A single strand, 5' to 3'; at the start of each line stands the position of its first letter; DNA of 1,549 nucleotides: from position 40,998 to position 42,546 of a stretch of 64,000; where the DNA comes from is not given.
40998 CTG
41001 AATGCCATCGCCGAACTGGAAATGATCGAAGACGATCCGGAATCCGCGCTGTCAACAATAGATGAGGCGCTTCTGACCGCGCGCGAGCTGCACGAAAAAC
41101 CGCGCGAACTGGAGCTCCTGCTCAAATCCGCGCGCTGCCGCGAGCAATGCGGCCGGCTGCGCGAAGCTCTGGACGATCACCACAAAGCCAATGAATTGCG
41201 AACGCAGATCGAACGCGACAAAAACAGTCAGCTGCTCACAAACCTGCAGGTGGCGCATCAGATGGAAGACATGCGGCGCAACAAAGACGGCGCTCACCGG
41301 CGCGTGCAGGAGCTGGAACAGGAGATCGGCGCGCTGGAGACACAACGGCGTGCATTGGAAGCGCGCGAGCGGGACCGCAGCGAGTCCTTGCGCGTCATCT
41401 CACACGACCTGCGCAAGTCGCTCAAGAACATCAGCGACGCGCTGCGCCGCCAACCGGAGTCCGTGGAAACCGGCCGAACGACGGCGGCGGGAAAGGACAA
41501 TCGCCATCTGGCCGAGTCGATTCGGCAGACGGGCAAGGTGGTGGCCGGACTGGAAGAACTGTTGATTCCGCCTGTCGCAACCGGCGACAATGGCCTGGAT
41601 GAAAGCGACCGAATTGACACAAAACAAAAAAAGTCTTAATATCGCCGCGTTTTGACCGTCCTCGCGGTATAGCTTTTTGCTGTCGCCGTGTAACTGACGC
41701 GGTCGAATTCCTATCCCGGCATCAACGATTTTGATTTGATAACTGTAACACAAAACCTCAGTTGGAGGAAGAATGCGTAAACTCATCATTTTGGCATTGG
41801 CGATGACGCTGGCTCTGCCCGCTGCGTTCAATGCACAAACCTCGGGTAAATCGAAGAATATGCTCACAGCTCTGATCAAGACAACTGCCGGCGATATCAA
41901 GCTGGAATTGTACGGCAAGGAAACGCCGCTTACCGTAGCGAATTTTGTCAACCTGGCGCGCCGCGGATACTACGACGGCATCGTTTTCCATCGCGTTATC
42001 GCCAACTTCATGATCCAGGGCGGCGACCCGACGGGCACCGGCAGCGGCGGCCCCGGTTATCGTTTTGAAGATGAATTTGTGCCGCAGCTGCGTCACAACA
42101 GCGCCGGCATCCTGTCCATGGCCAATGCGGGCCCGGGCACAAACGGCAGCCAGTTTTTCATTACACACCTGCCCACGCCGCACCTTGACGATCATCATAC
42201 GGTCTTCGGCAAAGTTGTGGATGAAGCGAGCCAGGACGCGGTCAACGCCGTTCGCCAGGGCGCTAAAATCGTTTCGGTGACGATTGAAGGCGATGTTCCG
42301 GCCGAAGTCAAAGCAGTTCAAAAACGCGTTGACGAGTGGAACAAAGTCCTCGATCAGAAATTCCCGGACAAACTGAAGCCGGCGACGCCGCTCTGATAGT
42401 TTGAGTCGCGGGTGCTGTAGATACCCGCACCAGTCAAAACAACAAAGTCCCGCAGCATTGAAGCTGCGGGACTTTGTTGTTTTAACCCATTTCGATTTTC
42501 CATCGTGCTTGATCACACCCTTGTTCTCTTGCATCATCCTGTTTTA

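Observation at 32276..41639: Signalling supercluster: HisKA_2 PAS kinase + 1461-aa REC-multiPAS/GAF-kinase + kinase-less TPR-DHp protein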

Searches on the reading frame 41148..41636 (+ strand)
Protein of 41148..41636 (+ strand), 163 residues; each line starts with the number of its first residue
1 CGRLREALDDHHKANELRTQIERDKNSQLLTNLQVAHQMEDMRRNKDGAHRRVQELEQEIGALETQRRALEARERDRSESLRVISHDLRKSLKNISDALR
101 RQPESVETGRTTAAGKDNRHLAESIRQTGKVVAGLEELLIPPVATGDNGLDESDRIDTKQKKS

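Call 16: search_protein_families(library=pfam, proteins=[window:41241-41636:+], max_evalue=10)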
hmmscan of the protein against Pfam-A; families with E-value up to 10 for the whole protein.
window:41241-41636:+ (132 aa): 8 families
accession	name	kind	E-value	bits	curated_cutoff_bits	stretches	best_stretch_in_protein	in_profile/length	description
PF15070.11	GOLGA2L5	-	0.0038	16.6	29.2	1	3-105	33-129/520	Putative golgin subfamily A member 2-like protein 5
PF14932.11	HAUS-augmin3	-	0.013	15.5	29.4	1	6-76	87-157/260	HAUS augmin-like complex subunit 3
PF16326.10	ABC_tran_CTD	-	0.036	14.7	32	1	20-42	8-30/69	ABC transporter C-terminal domain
PF19191.5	HEF_HK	-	0.044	14.7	24.1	1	49-70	5-26/67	HEF_HK domain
PF03285.20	Paralemmin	-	0.044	13.7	27.3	1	7-79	48-116/333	Paralemmin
PF03036.21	Perilipin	-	0.064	12.7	33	1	5-106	227-331/403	Perilipin family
PF09969.14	DUF2203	-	1.2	10.3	24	0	53-109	28-84/122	Uncharacterized conserved protein (DUF2203)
PF04632.18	FUSC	-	1.4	7.9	30.9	1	15-78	183-333/660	Fusaric acid resistance protein family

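Call 36: search_solved_structures(query=window:41148-41636:+, max_evalue=10, show_alignments=3)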
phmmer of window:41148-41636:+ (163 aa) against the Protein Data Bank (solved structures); distinct sequences matched with E-value up to 10: 11.
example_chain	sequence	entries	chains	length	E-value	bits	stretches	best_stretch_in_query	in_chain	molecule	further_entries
2l7n_A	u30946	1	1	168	0.71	13.5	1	47-144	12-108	Talin-1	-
6xss_A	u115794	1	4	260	0.83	13.3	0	58-108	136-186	C4_nat_HFuse-7900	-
9cpc_3J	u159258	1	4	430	1.2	12.7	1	38-150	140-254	Tektin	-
7sq5_A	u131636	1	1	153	1.7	12.3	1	13-104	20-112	Designed trefoil knot protein, variant 3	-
7sq4_A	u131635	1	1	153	2.6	11.7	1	13-136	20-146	Designed trefoil knot protein, variant 2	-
8snb_8J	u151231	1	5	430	3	11.5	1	30-109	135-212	Tektin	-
7sq3_A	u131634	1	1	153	3.1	11.5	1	13-136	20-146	Designed trefoil knot protein, variant 1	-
5h07_D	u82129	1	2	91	3.3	11.3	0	21-80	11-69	TNFAIP3-interacting protein 2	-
5cwp_A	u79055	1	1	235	3.4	11.3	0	40-112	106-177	Designed helical repeat protein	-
9tlt_A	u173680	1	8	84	5.3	10.7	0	53-75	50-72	Sc-apCC-2-KLHL20-4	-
8f6r_A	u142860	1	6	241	8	10.1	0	41-109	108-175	De novo designed oligomeric protein C6-79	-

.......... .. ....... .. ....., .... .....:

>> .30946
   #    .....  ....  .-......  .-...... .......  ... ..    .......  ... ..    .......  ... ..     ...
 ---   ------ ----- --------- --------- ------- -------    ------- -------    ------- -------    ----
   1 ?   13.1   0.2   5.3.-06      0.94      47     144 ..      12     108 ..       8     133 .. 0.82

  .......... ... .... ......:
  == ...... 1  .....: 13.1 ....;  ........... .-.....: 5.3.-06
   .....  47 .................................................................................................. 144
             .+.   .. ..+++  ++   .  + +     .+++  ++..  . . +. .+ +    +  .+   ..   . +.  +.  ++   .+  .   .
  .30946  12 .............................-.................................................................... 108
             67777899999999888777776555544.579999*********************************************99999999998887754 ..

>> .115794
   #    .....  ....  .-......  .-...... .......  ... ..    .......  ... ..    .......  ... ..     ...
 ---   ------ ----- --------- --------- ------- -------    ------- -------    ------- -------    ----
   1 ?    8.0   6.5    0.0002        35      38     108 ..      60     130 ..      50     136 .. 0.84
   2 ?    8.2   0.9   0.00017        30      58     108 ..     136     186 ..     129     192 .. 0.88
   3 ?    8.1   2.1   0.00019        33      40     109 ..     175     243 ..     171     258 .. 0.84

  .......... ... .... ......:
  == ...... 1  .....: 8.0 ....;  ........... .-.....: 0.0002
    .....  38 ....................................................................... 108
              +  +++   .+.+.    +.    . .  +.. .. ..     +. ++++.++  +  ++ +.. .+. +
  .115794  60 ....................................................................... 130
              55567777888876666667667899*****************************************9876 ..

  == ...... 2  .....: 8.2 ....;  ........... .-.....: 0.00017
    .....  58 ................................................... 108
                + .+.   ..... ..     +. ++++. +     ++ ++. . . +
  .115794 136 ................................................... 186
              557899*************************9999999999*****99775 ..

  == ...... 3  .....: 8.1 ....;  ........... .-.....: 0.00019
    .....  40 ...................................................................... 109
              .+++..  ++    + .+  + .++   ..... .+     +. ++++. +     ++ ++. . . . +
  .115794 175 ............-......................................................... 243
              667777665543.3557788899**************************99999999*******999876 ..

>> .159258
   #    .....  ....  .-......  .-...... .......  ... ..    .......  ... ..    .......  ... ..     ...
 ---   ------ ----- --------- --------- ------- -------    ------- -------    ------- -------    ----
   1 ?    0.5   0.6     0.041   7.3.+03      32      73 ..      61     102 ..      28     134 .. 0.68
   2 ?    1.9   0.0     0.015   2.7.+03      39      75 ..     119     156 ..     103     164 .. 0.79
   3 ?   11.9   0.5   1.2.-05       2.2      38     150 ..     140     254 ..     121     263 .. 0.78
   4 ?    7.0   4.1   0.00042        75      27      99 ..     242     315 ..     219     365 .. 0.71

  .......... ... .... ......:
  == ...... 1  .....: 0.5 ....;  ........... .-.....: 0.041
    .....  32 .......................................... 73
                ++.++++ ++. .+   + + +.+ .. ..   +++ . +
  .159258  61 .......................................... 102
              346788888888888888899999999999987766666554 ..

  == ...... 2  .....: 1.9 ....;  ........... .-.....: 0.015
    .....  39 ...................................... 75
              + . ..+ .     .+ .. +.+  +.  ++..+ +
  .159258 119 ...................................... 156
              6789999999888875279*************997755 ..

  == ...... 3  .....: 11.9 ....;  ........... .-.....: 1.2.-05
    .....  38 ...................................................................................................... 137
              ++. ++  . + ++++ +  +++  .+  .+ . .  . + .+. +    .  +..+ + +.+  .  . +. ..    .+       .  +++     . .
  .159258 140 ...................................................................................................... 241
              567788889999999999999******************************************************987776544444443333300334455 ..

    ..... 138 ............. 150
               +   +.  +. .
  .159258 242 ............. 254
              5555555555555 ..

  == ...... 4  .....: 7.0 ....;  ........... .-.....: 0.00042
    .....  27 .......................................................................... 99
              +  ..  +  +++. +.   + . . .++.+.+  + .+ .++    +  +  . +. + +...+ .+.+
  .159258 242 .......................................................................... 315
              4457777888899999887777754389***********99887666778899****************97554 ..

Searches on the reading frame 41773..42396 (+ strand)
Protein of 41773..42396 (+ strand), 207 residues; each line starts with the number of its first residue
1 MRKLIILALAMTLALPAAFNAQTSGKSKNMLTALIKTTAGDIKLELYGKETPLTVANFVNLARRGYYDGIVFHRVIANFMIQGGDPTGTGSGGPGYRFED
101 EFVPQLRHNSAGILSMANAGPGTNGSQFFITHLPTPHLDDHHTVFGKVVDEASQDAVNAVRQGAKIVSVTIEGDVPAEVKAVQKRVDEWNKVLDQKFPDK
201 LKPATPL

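Call 10: search_protein_families(library=pfam, proteins=[window:41773-42396:+], max_evalue=0.01)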
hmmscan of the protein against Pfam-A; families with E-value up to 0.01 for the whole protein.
window:41773-42396:+ (207 aa): 1 family
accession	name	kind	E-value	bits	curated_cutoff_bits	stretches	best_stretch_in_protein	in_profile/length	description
PF00160.26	Pro_isomerase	-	4.2e-45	154.3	21.7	1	35-163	4-140/159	Cyclophilin type peptidyl-prolyl cis-trans isomerase/CLD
